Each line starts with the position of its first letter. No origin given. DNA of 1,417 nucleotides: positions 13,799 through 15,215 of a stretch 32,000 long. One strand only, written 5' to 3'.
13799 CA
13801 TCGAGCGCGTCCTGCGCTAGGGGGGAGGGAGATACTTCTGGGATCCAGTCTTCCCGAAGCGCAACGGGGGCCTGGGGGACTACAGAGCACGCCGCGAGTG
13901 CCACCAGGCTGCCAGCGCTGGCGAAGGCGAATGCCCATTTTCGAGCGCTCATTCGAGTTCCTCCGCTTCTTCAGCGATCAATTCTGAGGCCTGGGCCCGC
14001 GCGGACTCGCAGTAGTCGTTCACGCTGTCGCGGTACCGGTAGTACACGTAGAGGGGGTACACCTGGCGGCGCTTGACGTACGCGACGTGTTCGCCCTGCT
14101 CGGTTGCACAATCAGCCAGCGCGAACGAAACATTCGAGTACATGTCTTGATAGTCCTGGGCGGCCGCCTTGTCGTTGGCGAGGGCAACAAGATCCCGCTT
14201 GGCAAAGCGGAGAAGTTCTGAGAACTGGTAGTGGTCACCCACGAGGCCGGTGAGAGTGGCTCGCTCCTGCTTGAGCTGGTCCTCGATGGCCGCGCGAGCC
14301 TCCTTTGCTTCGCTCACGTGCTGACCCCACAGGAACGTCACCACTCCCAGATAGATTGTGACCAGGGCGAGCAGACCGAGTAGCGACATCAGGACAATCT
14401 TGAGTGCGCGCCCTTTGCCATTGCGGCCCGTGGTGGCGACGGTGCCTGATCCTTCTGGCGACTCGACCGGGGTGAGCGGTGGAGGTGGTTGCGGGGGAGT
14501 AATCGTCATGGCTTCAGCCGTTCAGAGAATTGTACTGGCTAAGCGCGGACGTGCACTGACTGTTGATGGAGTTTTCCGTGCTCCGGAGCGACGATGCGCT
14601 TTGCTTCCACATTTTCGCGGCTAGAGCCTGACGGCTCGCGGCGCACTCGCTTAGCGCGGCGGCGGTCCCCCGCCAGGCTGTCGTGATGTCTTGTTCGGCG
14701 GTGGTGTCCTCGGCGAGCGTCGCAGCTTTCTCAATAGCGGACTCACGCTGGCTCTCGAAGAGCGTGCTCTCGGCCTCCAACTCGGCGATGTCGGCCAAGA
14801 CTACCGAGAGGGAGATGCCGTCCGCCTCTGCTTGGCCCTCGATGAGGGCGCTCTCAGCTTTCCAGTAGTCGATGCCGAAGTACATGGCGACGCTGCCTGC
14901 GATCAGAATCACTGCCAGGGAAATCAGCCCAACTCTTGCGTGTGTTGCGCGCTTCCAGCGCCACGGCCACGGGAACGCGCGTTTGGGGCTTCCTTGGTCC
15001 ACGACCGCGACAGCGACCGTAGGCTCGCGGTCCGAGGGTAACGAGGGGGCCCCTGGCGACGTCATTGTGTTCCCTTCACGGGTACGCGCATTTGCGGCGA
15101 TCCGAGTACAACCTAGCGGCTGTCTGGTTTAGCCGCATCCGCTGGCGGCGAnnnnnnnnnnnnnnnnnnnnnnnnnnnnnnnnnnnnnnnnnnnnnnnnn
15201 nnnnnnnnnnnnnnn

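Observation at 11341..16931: Triplicated lipoprotein S1-protease / bitopic coiled-coil partner cassettes in one 5.6-kb operon: candidate undescribed envelope system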

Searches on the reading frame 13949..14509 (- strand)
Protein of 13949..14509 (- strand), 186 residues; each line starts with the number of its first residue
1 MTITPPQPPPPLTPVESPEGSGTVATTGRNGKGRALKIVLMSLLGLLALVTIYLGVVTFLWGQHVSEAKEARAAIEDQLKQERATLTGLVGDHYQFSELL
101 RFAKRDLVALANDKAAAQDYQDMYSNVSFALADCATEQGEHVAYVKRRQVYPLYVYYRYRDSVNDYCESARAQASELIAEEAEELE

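Call 3: search_protein_families(library=pfam, proteins=[window:13949-14509:-], max_evalue=1)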
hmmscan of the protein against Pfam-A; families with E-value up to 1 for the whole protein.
window:13949-14509:- (186 aa): 2 families
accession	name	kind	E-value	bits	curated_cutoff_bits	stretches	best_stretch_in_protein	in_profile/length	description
PF15865.11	Fanconi_A_N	-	0.14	12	27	1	140-177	315-352/355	Fanconi anaemia group A protein N terminus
PF14018.11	DUF4234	-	0.27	11.8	25.3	0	150-173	16-38/70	Domain of unknown function (DUF4234)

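Call 4: search_protein_families(library=ncbifam, proteins=[window:13949-14509:-], max_evalue=1)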
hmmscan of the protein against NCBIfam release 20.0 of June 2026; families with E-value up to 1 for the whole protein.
window:13949-14509:- (186 aa): 3 families
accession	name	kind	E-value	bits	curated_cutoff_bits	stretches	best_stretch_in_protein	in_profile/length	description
NF049847.1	FtsL_COG5462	equivalog_domain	0.05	13.3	50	1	46-87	6-47/85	cell division protein FtsL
NF038305.1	HpsJ_fam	subfamily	0.06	13.2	60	1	34-115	77-159/234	HpsJ family protein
TIGR00779.1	cad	subfamily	0.1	12.4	181.65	1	43-75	57-88/193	CadD family cadmium resistance transporter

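Call 7: find_homologous_proteins(query=window:13949-14509:-, max_evalue=0.001)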
Query window:13949-14509:- (186 aa): 1 proteins with E <= 0.001 among 449 candidates.
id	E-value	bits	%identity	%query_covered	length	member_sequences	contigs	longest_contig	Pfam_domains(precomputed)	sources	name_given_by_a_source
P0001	7.2e-117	405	100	100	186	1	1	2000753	-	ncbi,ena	-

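Call 8: find_encoding_contigs(protein=P0001, flank=10000, max_places=3)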
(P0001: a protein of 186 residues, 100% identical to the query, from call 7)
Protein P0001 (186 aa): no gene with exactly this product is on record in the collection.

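Call 24: search_protein_representatives(alignment_id=A1)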
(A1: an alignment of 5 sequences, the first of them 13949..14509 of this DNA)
Query: 5 sequences, 190 profile positions. Proteins with E-value up to 0.001 (for the whole library): 316; up to 1e-10: 160; up to 1e-30: 6. The best 150 are listed.
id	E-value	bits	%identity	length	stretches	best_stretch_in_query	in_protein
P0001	2.3e-65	236.3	-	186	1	1-189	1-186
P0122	9.1e-60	218.1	-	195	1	1-189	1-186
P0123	2.3e-56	207.0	-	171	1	14-184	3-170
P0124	6.5e-40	153.3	-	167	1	27-183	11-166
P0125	1.8e-38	148.6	-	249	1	27-189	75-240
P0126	2.9e-31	125.1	-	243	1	7-189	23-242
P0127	2.4e-29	118.8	-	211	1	7-181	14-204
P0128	2.4e-25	105.8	-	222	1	9-188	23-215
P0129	9.7e-24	100.6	-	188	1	31-182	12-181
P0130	2.3e-23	99.4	-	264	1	7-182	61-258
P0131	3.3e-23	98.9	-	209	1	5-178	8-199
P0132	4.3e-23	98.5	-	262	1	29-188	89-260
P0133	2.4e-22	96.0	-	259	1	24-188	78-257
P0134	1.0e-21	94.0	-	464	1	1-121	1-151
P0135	2.1e-21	92.9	-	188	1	1-182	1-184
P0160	1.8e-18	83.4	-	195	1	13-182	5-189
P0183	1.0e-16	77.7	-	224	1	2-178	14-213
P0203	1.3e-15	74.1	-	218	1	23-177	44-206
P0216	1.6e-14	70.5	-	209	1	40-181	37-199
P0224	3.3e-14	69.5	-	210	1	12-187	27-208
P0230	1.7e-13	67.1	-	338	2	29-188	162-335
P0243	1.1e-12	64.5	-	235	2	33-152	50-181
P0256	9.6e-12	61.4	-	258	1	24-188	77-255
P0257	1.0e-11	61.4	-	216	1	31-185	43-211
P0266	3.4e-11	59.7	-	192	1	3-182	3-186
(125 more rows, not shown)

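Call 54: search_protein_families(library=padloc, proteins=[window:13949-14509:-], max_evalue=0.01)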
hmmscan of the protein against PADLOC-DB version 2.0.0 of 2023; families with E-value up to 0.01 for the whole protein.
window:13949-14509:- (186 aa): 0 families

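Call 61: list_cluster_members(proteins=[P0203, P0216, P0230, P0243, P0256, P0257, P0183, P0160, P0224, P0266])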
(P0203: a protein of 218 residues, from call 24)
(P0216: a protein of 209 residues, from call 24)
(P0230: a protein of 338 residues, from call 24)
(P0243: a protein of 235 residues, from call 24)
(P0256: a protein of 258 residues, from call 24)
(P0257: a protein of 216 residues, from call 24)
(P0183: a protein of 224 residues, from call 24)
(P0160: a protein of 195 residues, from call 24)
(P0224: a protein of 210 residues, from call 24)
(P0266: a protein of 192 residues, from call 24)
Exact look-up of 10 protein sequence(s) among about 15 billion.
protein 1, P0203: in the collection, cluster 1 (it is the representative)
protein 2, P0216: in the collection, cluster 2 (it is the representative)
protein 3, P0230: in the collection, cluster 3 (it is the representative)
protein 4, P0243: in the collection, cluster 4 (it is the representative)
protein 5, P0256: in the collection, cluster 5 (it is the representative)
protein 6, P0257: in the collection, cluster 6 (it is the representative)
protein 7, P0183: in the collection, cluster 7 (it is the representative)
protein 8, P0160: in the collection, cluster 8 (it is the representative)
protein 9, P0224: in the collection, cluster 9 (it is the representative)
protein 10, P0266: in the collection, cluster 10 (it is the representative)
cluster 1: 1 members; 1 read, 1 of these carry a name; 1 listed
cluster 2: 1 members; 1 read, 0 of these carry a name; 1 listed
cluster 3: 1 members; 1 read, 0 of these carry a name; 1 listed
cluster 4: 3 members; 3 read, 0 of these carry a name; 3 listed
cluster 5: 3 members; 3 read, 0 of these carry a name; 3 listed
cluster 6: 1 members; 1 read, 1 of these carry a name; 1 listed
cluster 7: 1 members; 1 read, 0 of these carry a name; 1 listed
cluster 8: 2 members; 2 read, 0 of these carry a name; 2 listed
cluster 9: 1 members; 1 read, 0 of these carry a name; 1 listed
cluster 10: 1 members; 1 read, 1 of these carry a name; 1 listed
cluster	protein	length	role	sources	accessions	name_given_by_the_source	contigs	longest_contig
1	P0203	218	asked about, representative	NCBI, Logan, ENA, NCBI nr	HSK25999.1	MAG TPA: hypothetical protein VK894_03720 [Jiangellales bacterium] | hypothetical protein [Jiangellales bacterium]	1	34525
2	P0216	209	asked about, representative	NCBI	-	-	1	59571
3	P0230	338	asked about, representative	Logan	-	-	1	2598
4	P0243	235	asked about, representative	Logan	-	-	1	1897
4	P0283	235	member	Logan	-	-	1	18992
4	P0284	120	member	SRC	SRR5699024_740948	-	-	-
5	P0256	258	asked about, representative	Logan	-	-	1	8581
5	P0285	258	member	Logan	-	-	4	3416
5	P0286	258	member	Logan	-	-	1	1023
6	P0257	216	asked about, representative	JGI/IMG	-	hypothetical protein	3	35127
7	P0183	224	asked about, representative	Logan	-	-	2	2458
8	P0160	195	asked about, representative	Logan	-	-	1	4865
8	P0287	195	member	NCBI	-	-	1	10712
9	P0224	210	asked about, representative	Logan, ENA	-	-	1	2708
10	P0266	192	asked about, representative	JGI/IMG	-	hypothetical protein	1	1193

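Call 62: find_encoding_contigs(protein=P0203, flank=6000, max_places=2)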
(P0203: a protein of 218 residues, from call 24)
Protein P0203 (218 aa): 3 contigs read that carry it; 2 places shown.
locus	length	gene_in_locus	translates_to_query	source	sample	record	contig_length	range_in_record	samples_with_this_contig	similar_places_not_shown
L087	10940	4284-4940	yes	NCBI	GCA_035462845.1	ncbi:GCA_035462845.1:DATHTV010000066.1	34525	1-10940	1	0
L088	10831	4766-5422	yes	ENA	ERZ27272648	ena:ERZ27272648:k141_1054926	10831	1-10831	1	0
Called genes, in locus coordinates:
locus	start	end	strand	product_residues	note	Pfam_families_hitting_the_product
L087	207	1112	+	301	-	PF00497:SBP_bac_3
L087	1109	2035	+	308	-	PF00528:BPD_transp_1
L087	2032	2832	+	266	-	PF20703:nSTAND1 (weak), PF00005:ABC_tran, PF02463:SMC_N, PF13304:AAA_21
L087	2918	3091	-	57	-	PF05532:CsbD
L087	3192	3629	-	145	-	-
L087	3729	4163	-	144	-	PF12900:Pyridox_ox_2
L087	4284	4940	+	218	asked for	-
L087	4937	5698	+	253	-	PF00089:Trypsin (weak), PF13365:Trypsin_2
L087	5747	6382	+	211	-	-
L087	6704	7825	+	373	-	-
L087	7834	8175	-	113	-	PF06262:Zincin_1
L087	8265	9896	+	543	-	PF00149:Metallophos, PF12850:Metallophos_2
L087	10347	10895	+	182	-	-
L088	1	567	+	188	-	?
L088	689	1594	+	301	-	PF00497:SBP_bac_3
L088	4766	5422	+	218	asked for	-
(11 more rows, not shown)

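Call 63: find_encoding_contigs(protein=P0216, flank=5000, max_places=1)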
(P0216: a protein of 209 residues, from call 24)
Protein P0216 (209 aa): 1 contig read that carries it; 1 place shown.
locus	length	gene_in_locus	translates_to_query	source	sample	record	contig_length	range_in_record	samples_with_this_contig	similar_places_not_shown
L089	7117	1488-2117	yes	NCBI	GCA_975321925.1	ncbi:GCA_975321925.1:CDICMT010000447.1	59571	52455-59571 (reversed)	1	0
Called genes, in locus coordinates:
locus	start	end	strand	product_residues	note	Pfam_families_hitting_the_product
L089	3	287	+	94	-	?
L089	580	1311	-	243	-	PF01904:DUF72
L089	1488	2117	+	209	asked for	-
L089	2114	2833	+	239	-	PF00089:Trypsin (faint), PF13365:Trypsin_2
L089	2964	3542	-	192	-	PF00753:Lactamase_B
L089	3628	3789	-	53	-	-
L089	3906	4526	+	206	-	PF01865:PhoU_div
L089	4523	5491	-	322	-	PF13302:Acetyltransf_3 (faint), PF00583:Acetyltransf_1, PF13508:Acetyltransf_7, PF13673:Acetyltransf_10 (faint), PF00583:Acetyltransf_1, PF13508:Acetyltransf_7 (weak), PF08445:FR47 (weak)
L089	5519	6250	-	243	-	PF21695:GlnR_1st, PF00486:Trans_reg_C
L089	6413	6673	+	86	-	PF02597:ThiS (weak)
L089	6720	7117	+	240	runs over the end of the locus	-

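Call 64: find_encoding_contigs(protein=P0257, flank=5000, max_places=1)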
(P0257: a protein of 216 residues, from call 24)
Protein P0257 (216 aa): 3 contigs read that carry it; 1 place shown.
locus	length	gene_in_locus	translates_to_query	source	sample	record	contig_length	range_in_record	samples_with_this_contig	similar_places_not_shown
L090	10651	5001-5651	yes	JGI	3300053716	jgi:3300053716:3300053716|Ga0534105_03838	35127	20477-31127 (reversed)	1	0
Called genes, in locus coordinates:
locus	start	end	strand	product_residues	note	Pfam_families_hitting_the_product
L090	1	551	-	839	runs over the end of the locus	PF01588:tRNA_bind, PF03483:B3_4, PF03484:B5, PF17759:tRNA_synthFbeta, PF03147:FDX-ACB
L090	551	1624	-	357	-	PF02912:Phe_tRNA-synt_N, PF01409:tRNA-synt_2d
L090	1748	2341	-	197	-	PF02834:LigT_PEase, PF13563:2_5_RNA_ligase2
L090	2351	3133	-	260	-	PF04705:TSNR_N (weak), PF22435:MRM3-like_sub_bind, PF08032:SpoU_sub_bind (weak), PF00588:SpoU_methylase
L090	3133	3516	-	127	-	PF00453:Ribosomal_L20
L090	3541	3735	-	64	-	PF01632:Ribosomal_L35p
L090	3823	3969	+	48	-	-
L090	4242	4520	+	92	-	-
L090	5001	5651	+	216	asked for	-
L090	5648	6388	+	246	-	PF00089:Trypsin, PF13365:Trypsin_2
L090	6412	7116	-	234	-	PF07179:SseB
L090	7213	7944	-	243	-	PF00977:His_biosynth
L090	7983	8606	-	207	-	PF00117:GATase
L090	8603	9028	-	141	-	-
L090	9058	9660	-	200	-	PF00475:IGPD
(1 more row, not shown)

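Call 65: find_encoding_contigs(protein=P0256, flank=5000, max_places=1)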
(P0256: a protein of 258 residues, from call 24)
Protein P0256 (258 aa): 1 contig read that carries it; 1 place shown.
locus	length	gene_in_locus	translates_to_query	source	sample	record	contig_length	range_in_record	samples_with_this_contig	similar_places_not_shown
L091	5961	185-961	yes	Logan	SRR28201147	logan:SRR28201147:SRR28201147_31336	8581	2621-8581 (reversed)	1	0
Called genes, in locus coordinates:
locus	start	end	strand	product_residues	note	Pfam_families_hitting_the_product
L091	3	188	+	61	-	?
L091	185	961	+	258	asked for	-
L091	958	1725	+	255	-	PF00089:Trypsin, PF13365:Trypsin_2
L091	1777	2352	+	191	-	-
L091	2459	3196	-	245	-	PF07179:SseB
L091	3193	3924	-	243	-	PF00977:His_biosynth, PF01207:Dus (faint)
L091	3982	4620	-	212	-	PF00117:GATase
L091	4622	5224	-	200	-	-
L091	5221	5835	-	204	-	PF00475:IGPD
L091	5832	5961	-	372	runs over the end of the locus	PF00155:Aminotran_1_2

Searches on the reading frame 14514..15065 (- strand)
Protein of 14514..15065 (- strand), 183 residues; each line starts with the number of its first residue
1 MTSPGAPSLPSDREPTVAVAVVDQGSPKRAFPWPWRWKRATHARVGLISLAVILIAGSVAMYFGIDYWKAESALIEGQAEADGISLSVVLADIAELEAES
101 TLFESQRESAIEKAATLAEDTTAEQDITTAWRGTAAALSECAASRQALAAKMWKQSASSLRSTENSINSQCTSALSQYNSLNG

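Call 3: search_protein_families(library=pfam, proteins=[window:14514-15065:-], max_evalue=1)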
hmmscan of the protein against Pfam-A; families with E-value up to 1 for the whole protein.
window:14514-15065:- (183 aa): 1 family
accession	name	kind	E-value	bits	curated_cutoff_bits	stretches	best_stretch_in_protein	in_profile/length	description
PF14283.11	CD1107-like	-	0.36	11.1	26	0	43-65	130-152/158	Mobile element protein CD1107-like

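Call 4: search_protein_families(library=ncbifam, proteins=[window:14514-15065:-], max_evalue=1)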
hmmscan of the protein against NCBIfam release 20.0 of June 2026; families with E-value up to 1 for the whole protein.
window:14514-15065:- (183 aa): 1 family
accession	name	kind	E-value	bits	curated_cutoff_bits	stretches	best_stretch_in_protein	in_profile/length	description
NF058666.1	D_CycloSer_DcsG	equivalog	0.011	14.9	360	1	97-152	186-241/298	D-cycloserine synthetase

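Call 54: search_protein_families(library=padloc, proteins=[window:14514-15065:-], max_evalue=0.01)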
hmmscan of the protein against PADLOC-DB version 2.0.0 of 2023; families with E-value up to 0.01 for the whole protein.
window:14514-15065:- (183 aa): 0 families

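Call 79: predict_structure(alignment_id=A6)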
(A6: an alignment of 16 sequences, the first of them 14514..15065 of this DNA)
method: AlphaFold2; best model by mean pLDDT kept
length: 183 residues; sequences in the alignment: 16
mean_pLDDT: 72.1   pTM: 0.40
mean pLDDT of the five models: 72.1, 70.9, 67.4, 57.2, 54.9
residues with pLDDT >= 90: 12; 70-90: 112; 50-70: 33; < 50: 26
segments of 3 or more residues with pLDDT < 50: 1-7, 10-27
pLDDT, mean of each block of 10 residues (from residue 1): 44 45 49 71 90 90 85 72 68 73 75 73 70 79 78 72 83 82 66
secondary structure, 60 per line:
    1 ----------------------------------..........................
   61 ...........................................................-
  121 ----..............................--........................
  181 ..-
elements in order: H35-119 H125-154 H157-182
